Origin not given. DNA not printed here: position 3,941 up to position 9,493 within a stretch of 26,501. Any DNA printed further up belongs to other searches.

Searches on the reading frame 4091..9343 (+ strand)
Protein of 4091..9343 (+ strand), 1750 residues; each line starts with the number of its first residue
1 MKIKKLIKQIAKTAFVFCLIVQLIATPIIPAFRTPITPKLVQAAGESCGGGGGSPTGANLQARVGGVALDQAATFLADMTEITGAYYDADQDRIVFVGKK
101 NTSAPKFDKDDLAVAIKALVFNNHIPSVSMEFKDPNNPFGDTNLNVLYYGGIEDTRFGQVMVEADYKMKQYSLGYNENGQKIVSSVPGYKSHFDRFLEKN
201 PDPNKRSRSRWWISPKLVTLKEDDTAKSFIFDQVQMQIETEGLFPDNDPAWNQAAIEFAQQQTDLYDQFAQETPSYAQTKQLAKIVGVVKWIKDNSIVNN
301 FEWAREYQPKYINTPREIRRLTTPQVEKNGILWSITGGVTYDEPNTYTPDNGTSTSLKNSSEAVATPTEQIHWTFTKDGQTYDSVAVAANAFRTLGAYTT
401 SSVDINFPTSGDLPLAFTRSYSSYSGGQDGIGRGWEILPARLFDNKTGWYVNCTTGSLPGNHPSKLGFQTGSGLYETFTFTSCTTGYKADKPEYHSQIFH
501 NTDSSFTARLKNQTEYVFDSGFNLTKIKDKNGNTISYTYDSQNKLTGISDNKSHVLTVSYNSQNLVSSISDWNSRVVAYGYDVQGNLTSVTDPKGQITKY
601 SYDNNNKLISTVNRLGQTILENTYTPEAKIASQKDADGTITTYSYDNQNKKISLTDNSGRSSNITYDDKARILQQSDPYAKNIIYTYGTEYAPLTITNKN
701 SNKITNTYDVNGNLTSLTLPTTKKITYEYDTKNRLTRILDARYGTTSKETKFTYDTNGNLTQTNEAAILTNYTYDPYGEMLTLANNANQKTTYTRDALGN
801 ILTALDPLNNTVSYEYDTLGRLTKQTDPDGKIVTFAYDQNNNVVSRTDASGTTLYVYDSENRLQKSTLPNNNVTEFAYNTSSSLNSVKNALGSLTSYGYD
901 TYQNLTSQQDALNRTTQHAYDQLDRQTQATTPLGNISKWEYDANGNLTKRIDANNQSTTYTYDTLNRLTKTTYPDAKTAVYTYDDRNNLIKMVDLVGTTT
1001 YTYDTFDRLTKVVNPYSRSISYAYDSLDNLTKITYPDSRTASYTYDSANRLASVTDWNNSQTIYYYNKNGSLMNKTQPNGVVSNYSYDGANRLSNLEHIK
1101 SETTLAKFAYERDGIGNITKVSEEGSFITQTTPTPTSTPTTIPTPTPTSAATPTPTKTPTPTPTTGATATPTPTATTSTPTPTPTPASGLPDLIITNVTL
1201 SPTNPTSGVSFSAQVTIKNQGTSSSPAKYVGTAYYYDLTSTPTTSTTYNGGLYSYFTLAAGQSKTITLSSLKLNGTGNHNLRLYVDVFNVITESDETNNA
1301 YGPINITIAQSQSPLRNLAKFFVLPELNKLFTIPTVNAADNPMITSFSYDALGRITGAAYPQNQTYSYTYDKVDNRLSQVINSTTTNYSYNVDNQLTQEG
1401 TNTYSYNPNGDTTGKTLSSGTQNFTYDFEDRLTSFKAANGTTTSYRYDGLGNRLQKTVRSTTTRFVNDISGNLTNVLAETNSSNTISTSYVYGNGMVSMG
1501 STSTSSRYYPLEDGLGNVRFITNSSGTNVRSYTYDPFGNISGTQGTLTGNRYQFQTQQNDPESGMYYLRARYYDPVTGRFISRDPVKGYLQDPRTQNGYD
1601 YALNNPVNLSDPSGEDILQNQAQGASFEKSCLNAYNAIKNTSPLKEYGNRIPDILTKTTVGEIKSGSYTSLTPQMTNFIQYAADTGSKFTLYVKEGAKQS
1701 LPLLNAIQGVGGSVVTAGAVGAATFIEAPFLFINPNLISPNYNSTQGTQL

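Call 6: search_protein_families(library=pfam, proteins=[window:4091-9343:+], max_evalue=0.001)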
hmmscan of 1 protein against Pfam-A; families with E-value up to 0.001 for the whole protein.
window:4091-9343:+ (1750 aa): 5 families
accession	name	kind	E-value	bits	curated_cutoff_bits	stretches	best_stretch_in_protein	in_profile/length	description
PF05593.20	RHS_repeat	-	2.4e-99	324.6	22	11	816-853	1-38/38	RHS Repeat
PF07705.17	CARDB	-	1e-13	51.7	22.7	1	1191-1301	2-99/101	CARDB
PF15649.12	Tox-REase-7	-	3.5e-08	34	25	1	1624-1700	1-81/84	Restriction endonuclease fold toxin 7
PF20148.4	DUF6531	-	8e-05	23.3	24.1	1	396-436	9-47/74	Domain of unknown function (DUF6531)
PF07643.16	DUF1598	-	0.00016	22.3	25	1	146-184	45-83/84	Protein of unknown function (DUF1598)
